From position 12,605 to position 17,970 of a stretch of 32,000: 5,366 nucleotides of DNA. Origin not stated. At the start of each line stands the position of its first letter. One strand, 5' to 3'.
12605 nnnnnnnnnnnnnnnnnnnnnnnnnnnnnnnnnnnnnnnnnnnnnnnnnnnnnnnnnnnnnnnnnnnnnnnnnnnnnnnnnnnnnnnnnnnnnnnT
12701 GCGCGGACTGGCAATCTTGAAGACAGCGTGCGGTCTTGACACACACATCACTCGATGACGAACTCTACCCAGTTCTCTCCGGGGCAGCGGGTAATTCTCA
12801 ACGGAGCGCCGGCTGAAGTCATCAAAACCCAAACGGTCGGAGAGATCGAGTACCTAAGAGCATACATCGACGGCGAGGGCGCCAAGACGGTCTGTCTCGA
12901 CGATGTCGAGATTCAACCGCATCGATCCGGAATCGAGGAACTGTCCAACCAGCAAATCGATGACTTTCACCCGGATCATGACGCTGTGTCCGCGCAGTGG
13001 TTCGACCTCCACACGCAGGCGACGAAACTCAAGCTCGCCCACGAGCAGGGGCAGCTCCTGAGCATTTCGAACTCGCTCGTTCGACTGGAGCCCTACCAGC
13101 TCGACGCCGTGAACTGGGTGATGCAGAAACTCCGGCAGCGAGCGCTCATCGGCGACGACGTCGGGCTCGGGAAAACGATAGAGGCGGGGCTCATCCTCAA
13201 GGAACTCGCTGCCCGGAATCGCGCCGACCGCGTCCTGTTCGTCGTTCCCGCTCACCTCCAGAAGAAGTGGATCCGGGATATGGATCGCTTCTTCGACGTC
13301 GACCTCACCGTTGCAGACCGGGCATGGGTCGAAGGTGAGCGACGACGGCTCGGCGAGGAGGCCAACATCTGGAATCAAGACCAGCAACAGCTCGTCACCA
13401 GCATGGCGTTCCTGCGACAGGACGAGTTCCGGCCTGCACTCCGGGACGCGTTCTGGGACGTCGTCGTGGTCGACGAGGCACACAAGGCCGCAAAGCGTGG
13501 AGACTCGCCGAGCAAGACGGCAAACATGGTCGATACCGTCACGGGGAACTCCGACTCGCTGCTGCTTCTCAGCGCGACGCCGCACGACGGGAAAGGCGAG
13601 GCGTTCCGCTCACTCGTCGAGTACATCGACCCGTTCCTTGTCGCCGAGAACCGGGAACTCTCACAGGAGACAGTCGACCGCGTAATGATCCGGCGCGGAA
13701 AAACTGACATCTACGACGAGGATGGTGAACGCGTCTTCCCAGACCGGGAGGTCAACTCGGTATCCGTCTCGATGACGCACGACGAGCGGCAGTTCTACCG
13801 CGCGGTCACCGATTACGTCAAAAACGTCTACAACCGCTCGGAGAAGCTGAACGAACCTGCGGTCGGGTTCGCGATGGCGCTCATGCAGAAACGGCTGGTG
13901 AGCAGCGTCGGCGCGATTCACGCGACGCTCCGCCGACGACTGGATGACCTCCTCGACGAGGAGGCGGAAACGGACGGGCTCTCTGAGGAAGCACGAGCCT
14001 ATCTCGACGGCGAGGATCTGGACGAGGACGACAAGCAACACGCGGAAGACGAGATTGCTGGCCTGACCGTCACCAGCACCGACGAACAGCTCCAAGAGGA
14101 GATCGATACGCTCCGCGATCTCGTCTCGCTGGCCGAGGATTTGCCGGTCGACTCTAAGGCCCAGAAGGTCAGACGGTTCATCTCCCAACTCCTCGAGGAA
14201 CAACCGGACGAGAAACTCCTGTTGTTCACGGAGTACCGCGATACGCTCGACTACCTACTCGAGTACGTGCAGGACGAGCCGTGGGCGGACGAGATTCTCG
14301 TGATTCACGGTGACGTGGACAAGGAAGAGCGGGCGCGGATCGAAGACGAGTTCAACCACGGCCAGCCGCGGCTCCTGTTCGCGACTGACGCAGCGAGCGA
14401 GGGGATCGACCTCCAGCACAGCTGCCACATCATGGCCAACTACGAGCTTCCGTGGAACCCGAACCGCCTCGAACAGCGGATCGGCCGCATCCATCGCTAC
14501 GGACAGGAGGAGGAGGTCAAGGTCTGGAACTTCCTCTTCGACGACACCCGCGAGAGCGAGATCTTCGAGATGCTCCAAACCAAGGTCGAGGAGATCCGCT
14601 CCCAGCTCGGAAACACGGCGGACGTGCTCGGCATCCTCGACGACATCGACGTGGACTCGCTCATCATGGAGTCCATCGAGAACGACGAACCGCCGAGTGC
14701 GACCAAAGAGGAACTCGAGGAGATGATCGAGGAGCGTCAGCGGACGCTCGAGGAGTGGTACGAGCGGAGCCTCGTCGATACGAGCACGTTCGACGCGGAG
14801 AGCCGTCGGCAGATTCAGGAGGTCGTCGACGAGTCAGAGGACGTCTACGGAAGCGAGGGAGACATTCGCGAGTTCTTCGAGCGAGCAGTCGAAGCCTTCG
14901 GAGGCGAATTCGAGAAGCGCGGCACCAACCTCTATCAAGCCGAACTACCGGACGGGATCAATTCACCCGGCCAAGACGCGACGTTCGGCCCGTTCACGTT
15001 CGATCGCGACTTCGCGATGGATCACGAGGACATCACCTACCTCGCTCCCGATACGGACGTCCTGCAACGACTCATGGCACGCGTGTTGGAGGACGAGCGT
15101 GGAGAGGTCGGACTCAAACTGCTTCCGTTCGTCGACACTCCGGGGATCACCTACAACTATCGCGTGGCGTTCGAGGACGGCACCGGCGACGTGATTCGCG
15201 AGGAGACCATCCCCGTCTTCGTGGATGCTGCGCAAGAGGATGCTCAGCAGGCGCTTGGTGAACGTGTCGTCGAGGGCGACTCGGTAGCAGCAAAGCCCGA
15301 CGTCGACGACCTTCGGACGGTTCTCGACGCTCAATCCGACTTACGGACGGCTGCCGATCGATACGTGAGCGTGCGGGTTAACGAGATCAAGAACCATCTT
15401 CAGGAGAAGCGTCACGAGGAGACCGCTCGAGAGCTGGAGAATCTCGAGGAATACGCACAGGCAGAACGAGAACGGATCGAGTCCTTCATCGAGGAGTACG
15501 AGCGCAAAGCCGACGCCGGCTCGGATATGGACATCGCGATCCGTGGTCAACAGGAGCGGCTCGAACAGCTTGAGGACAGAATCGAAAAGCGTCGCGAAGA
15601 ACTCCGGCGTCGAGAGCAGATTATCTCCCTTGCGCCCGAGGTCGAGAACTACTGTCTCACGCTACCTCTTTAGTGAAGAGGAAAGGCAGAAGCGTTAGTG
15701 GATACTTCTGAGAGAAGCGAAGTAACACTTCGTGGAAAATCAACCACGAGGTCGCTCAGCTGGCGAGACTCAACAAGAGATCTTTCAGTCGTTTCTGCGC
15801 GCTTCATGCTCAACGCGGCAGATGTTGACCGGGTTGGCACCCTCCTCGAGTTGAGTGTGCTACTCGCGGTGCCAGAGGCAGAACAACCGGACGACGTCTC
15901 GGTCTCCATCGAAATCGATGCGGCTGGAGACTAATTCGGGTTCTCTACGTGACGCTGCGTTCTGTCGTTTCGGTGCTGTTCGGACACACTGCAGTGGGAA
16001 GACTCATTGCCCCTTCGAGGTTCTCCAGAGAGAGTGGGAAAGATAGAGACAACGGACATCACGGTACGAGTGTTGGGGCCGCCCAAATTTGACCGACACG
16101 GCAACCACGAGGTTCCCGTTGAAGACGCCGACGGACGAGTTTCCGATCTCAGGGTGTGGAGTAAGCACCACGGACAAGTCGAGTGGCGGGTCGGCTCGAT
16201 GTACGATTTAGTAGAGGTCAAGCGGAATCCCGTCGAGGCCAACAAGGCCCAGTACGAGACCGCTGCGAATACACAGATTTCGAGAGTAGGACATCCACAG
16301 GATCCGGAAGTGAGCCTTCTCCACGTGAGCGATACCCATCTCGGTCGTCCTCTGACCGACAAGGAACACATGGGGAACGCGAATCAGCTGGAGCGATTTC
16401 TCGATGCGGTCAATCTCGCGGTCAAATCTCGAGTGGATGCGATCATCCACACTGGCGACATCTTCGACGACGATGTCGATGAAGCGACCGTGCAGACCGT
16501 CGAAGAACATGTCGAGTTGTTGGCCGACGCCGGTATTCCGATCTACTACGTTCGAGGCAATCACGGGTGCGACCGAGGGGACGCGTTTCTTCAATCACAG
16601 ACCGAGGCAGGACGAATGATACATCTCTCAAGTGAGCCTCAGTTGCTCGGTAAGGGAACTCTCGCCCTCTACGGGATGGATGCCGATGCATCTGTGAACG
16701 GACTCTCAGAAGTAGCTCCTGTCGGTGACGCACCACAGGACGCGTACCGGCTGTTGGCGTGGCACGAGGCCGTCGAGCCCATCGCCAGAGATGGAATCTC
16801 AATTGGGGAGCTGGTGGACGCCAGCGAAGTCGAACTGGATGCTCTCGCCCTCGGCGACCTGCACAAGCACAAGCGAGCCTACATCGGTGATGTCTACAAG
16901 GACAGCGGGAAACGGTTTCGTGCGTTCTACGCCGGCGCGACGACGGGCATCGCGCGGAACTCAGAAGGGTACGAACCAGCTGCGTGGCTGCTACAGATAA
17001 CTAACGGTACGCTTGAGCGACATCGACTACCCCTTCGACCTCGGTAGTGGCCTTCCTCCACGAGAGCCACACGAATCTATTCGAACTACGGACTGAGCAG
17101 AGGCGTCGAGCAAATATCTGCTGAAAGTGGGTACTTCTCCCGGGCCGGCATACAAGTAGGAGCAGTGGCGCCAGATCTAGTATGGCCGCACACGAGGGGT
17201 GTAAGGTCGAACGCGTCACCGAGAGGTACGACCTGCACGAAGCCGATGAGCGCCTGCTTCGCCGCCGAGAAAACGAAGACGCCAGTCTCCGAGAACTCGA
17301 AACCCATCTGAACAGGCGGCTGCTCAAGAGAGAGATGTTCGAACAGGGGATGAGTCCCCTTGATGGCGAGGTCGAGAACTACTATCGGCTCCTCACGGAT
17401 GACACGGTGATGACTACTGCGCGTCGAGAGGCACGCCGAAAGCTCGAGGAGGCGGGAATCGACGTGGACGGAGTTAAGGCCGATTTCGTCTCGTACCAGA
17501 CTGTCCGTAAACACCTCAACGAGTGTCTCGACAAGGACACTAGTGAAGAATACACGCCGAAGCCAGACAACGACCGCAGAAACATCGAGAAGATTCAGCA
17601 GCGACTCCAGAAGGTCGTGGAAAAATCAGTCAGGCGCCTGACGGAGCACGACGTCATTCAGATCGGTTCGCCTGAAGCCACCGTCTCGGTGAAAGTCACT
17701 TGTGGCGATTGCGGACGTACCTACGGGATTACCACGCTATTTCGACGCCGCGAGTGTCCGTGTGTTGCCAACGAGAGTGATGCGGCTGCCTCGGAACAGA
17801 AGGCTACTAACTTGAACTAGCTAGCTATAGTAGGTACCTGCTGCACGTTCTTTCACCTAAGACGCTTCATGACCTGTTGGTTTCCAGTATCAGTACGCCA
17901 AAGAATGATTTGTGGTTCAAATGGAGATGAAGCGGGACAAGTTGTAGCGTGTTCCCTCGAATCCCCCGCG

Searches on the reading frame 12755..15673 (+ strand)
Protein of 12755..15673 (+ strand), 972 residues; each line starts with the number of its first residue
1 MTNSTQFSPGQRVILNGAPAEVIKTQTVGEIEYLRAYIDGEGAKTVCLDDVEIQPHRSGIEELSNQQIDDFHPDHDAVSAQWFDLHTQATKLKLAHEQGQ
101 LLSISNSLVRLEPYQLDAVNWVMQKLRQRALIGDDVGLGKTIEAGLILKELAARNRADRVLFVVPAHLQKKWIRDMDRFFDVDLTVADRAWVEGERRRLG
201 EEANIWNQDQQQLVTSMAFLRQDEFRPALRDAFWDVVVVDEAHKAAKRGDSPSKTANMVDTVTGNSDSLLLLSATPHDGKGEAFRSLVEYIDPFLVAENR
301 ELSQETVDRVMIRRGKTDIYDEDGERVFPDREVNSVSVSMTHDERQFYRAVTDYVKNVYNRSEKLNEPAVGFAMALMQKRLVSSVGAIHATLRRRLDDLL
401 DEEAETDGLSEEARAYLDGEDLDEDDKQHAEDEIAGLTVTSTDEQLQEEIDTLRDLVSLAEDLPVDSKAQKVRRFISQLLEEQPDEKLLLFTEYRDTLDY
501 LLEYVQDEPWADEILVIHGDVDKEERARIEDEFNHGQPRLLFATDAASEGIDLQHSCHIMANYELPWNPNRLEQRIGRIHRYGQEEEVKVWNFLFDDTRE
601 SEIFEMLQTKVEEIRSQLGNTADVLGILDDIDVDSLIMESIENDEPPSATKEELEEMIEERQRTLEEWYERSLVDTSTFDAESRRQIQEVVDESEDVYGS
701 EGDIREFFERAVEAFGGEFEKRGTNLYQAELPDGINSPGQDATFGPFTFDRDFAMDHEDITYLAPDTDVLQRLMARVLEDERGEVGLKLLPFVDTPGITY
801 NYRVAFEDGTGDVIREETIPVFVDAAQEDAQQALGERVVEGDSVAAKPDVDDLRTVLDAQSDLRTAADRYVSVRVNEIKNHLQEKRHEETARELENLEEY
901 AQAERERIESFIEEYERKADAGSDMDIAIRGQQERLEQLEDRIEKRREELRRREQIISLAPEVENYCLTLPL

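Call 7: search_protein_families(library=pfam, proteins=[window:12755-15673:+], max_evalue=0.001)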
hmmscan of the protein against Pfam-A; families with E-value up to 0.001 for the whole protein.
window:12755-15673:+ (972 aa): 5 families
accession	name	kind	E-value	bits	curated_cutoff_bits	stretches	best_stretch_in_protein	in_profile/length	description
PF00271.37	Helicase_C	-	1.2e-24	87.1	23.5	1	474-583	4-110/110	Helicase conserved C-terminal domain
PF00176.29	SNF2-rel_dom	-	1.9e-20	73.6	24.9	1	114-362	1-264/290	SNF2-related domain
PF04851.21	ResIII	-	2.9e-13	50.5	22.5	1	110-277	3-163/164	Type III restriction enzyme, res subunit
PF00270.35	DEAD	-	5.5e-08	33.2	26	1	113-277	2-161/167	DEAD/DEAH box helicase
PF12137.13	RapA_C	-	0.00047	19.7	26.8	1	673-791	83-200/360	RNA polymerase recycling family C-terminal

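Call 8: search_protein_families(library=padloc, proteins=[window:12755-15673:+], max_evalue=0.001)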
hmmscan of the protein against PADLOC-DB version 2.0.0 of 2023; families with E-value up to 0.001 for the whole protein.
window:12755-15673:+ (972 aa): 52 families (the best 25 are shown)
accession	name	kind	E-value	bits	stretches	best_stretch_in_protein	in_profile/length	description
PDLC02504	BrxHI|BrxHII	-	0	2116.8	1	1-972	1-971/971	BrxHII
PDLC02621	DrmD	-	7.1e-128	426.4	1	107-952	118-997/1040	DrmD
PDLC00659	HmaA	-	1.4e-109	365.6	2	79-728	73-759/1176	SNF2 helicase / DEAD-box helicase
PDLC02500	BrxHI|BrxHII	-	1.9e-99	332.5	1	55-682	36-675/933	BrxHI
PDLC02572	DrmA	-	8.9e-88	293.4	1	99-620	107-666/1043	DrmA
PDLC02632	DrmD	-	6.5e-84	280.6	1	101-594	114-637/662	DrmD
PDLC02620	DrmD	-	1.8e-74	249.3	1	105-675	94-676/1060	DrmD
PDLC02633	DrmD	-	6.3e-71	237.5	1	106-625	121-681/839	DrmD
PDLC02619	DrmD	-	1.4e-62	210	2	91-526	15-455/872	DrmD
PDLC02624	DrmD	-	3.3e-60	202.3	1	148-593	2-477/652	DrmD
PDLC02634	DrmD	-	3.7e-60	201.7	1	107-623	88-624/900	DrmD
PDLC02623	DrmD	-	7.3e-58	194.1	2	309-675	384-714/1040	DrmD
PDLC02622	DrmD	-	1.6e-45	153.7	1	97-380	109-405/422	DrmD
PDLC02840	DpdE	-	1.1e-41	141.1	2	105-294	154-320/1091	DpdE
PDLC02853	DpdE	-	1.8e-36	123.5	1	96-624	83-642/985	DpdE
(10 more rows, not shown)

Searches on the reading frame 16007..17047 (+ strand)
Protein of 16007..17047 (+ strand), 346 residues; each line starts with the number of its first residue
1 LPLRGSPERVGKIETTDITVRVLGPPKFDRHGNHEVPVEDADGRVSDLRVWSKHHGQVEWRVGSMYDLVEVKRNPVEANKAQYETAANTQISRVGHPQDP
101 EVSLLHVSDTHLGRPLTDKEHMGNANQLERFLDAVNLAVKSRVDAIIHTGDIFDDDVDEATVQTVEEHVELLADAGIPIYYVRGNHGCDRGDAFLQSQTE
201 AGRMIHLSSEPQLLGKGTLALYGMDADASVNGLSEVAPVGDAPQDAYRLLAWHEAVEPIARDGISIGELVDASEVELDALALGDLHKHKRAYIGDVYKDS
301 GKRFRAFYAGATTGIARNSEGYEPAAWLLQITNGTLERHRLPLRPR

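Call 7: search_protein_families(library=pfam, proteins=[window:16007-17047:+], max_evalue=0.001)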
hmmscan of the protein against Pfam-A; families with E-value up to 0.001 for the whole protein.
window:16007-17047:+ (346 aa): 2 families
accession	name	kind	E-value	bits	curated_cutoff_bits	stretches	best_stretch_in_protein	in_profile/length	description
PF00149.33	Metallophos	-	1.5e-12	48.8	21.5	1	104-194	3-82/191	Calcineurin-like phosphoesterase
PF12850.12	Metallophos_2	-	5.3e-07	30.2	27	1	104-205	3-71/154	Calcineurin-like phosphoesterase superfamily domain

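Call 8: search_protein_families(library=padloc, proteins=[window:16007-17047:+], max_evalue=0.001)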
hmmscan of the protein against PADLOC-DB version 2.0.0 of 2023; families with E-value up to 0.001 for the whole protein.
window:16007-17047:+ (346 aa): 0 families

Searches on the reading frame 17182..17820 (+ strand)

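Call 7: search_protein_families(library=pfam, proteins=[window:17182-17820:+], max_evalue=0.001)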
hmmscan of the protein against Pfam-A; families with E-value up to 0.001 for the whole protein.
window:17182-17820:+ (212 aa): 1 family
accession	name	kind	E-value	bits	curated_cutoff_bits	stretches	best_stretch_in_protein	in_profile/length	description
PF21811.2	RdfA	-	3.4e-64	216.7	27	1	7-194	1-194/195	Rod-determining factor A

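Call 8: search_protein_families(library=padloc, proteins=[window:17182-17820:+], max_evalue=0.001)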
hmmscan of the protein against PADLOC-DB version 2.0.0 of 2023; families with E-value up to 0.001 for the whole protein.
window:17182-17820:+ (212 aa): 0 families
